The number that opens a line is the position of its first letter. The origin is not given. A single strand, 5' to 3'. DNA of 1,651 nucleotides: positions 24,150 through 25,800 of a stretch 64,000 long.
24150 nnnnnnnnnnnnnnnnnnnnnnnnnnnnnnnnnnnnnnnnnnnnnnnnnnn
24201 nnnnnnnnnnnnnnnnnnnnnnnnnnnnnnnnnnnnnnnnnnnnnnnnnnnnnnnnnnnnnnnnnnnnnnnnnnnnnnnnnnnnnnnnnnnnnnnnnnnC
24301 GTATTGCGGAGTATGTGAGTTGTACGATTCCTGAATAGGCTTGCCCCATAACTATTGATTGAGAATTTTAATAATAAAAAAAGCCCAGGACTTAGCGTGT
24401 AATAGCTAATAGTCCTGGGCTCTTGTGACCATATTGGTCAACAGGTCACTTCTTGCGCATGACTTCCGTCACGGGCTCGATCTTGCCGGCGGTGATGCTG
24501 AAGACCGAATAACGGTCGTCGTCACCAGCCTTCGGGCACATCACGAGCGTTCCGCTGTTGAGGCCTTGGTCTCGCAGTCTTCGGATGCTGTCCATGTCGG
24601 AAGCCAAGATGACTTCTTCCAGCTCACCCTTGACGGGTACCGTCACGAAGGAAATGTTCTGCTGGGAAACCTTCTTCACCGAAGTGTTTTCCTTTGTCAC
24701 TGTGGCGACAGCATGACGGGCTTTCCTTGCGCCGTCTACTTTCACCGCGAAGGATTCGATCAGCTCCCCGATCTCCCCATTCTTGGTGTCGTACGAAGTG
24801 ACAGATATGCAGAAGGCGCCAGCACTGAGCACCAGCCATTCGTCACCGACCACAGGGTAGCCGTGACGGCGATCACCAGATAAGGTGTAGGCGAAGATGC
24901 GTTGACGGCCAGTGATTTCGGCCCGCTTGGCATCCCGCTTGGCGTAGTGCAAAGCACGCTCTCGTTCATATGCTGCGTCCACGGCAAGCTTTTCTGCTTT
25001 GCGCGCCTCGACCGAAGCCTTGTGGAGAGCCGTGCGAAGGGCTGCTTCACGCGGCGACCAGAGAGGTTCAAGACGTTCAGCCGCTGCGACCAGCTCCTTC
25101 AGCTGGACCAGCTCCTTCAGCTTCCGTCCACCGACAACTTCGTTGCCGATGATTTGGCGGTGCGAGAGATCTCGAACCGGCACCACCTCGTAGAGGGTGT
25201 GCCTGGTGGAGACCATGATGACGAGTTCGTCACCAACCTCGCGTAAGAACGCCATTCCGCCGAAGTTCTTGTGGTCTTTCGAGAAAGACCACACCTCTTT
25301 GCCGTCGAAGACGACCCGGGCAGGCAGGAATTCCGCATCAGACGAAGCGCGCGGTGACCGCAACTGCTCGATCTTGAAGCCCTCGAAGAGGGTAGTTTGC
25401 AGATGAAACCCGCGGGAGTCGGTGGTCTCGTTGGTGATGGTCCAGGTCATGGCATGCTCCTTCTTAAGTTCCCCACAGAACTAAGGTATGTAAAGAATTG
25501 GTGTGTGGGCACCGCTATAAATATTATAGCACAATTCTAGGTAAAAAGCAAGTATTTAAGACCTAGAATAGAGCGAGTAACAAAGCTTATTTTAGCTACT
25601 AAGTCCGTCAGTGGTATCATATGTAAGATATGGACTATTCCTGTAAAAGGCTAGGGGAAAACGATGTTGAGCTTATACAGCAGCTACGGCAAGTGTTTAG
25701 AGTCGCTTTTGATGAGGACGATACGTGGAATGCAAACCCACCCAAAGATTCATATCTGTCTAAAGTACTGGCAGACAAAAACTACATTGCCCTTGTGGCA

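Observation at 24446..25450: Three small GC-rich (55-58%) islands of orphan genes embedded in a 42% GC genome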

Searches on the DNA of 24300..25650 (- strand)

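Call 8: search_rna_families(source=window, start=24300, end=25650, threshold=evalue, max_evalue=5)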
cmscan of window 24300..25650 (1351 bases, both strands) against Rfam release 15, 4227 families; matches with E-value up to 5: 1.
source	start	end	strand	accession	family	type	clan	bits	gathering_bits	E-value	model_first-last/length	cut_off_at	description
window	24479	24542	+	RF01059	mir-598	Gene; miRNA;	-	18.5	69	1.1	1-80/80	no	mir-598 microRNA precursor family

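Call 81: build_rna_model(alignment_id=A3, structure=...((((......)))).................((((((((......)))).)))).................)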
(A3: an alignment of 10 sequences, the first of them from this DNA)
Model R1 built from alignment A3 (10 sequences, 74 columns); structure: as given.
model positions 67; base pairs 12; branch points 1; effective number of sequences 3.27; information 0.839 bits per position. Calibrated on 0.2 Mb of random sequence (short: E-values are rough).
structure used (alignment columns):
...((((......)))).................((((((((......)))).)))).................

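Call 82: search_with_rna_model(model_id=R1, source=window, max_evalue=10, filters=off)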
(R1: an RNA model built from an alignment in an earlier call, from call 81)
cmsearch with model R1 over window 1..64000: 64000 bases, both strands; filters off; matches with E-value up to 10: 20.
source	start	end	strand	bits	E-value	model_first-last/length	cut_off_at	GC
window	25448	25515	-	83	8.3e-21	1-67/67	no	0.49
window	63353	63395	-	12.7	0.15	1-67/67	no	0.33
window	25466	25523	+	10.3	0.67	1-67/67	no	0.41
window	47438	47511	+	8.8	1.8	1-67/67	no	0.46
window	47936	47965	-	7.9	3.2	1-67/67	no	0.5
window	29405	29465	+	7.4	4.3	1-67/67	no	0.48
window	36134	36196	+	7.2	4.8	1-67/67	no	0.4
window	50788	50834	+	7.1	5.2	1-67/67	no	0.49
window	63378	63413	+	7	5.5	1-67/67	no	0.39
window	26246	26310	-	6.8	6.3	1-67/67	no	0.48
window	30782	30824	+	6.7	6.5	1-67/67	no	0.42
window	31452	31493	-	6.7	6.5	1-67/67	no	0.55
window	58553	58600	-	6.7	6.6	1-67/67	no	0.38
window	36561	36604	+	6.6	7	1-67/67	no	0.39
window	36214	36261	+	6.6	7.1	1-67/67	no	0.44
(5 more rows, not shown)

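Call 83: search_with_rna_model(model_id=R1, sources=[L009, L010, L012, L013, L014, L015, L016, L017, L018, L019, L020, L021, L022, L023, L024, L025, L026, L027, L028, L029, L030, L031, L032, L033, L034, L035, L036, L037, L038, L039, L040, L041, L042, L043, L044, L045, L046, L047, L048, L049, L050, L051, L052, L053, L054, L055, L056, L057, L058, L059, L060, L061, L062, L063, L064, L065, L066, L067, L068, L069, L070, L071, L072, L073, L074, L075, L076, L077, L078, L079, L080, L081, L082, L083, L084, L085, L086, L087, L088, L089, L090, L091, L092, L093, L094, L004, L006, L008, L095, L096, L097, L098, L099, L100], max_evalue=1)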
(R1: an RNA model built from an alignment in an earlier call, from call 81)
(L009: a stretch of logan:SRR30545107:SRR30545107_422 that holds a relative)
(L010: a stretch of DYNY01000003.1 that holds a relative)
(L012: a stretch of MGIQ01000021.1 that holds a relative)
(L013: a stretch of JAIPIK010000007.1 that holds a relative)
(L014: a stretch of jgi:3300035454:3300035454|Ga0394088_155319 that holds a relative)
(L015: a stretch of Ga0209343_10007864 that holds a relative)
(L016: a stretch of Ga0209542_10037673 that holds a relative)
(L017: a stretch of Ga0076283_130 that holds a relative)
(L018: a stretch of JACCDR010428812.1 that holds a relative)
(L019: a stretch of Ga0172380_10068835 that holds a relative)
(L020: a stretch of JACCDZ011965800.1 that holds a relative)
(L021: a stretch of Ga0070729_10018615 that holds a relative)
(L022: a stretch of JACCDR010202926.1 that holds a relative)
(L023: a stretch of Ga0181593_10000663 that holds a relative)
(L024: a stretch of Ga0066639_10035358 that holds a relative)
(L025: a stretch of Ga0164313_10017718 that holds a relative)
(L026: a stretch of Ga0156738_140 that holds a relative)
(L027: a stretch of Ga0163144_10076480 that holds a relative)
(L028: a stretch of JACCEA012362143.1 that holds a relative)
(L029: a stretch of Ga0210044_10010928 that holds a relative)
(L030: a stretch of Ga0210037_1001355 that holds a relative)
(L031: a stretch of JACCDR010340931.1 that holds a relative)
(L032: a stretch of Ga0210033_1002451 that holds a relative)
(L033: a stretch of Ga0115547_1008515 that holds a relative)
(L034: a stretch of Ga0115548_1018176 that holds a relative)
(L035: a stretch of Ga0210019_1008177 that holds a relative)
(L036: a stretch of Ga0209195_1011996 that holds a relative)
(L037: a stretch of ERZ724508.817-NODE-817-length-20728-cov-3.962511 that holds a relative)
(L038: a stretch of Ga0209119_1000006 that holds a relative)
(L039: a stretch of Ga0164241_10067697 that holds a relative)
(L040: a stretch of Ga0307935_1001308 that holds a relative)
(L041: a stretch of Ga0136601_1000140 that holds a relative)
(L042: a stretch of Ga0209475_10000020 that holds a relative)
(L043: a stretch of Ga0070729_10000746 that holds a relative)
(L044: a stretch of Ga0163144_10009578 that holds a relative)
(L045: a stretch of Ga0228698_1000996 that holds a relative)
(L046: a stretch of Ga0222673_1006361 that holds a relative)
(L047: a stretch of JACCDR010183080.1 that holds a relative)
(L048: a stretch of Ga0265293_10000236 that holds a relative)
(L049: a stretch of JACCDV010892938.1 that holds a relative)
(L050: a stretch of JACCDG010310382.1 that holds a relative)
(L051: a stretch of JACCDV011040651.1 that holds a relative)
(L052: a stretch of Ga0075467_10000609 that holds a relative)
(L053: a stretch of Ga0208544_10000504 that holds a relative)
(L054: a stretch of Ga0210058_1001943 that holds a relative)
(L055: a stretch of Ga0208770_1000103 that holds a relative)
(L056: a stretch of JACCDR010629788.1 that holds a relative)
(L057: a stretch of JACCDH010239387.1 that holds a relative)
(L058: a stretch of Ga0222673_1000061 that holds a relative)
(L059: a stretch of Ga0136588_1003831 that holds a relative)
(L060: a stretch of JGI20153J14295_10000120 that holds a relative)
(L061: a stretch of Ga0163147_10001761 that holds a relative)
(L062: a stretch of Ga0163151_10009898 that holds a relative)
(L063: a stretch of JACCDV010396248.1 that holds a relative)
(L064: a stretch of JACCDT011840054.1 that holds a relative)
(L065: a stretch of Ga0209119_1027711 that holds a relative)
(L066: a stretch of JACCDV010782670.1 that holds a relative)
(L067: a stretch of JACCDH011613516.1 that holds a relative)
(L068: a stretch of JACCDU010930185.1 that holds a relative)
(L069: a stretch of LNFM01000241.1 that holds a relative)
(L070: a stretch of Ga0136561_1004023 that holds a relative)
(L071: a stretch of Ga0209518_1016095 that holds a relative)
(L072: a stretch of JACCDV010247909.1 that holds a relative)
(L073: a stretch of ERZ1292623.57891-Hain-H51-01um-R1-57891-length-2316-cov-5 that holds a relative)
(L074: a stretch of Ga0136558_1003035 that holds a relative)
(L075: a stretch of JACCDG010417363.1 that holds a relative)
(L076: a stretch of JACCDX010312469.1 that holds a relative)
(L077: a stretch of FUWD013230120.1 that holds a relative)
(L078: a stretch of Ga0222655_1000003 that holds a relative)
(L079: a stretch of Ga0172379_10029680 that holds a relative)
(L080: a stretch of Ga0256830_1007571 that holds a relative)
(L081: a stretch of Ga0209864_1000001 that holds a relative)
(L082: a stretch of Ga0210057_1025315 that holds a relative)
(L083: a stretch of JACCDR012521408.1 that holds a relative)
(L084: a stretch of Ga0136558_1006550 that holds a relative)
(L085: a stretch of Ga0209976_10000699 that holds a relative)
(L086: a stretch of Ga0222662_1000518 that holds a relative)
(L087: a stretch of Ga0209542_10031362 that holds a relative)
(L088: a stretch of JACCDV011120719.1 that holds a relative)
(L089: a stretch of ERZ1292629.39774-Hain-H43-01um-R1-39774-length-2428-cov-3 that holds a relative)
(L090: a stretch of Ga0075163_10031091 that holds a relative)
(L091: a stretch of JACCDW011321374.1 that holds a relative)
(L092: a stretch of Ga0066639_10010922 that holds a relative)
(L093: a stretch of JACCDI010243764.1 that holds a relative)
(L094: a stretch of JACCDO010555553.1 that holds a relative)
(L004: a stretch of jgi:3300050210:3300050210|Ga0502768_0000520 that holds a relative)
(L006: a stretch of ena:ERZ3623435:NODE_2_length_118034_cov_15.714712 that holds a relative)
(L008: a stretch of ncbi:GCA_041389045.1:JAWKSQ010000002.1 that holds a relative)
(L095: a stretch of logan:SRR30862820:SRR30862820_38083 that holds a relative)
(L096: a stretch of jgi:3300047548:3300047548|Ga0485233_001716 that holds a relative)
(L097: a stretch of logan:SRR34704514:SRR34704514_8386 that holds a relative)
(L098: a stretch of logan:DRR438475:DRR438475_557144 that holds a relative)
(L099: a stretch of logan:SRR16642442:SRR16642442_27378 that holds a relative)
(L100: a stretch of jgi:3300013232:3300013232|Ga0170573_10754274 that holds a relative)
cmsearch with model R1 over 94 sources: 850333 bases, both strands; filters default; matches with E-value up to 1: 10.
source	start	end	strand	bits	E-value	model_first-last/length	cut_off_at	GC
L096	292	358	+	87.2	7.4e-21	1-67/67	no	0.43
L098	2067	2133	+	86.1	1.5e-20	1-67/67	no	0.52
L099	2495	2561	+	82.5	1.5e-19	1-67/67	no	0.4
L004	9936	10003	+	81.8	2.2e-19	1-67/67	no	0.5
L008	9935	10003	+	77.9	2.7e-18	1-67/67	no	0.41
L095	4935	5003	+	76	8.7e-18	1-67/67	no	0.43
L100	3868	3932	+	68.4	1.1e-15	1-67/67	no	0.38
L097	4936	5003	+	68.2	1.2e-15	1-67/67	no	0.49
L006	5317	5382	+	65.1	8.8e-15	1-67/67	no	0.52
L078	10203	10235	+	16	0.24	1-67/67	no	0.36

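Call 111: search_rna_families(source=window, start=25440, end=25560, threshold=evalue, max_evalue=10)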
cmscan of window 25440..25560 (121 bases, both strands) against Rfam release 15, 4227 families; matches with E-value up to 10: 1.
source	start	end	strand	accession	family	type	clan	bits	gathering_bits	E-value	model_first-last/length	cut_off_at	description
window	25453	25532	-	RF00154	SNORD63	Gene; snRNA; snoRNA; CD-box;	-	13.6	43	4.3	1-70/70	no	Small nucleolar RNA SNORD63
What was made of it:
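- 25451..25515 (-): Conserved 5' leader RNA: hairpin 1 (25513-25500, loop CCCACA 25509-25504), pyrimidine-rich linker (25499-25486), hairpin 2 (25485-25463, loop UGUGGG 25477-25472). The two loops are complementary (kissing-loop). SD AAGGAG at 25462-25457. There is no Rfam match (calls 8, 111).
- Closest known: Guanidine-II riboswitch. Different: There is no Rfam hit (calls 8, 111).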
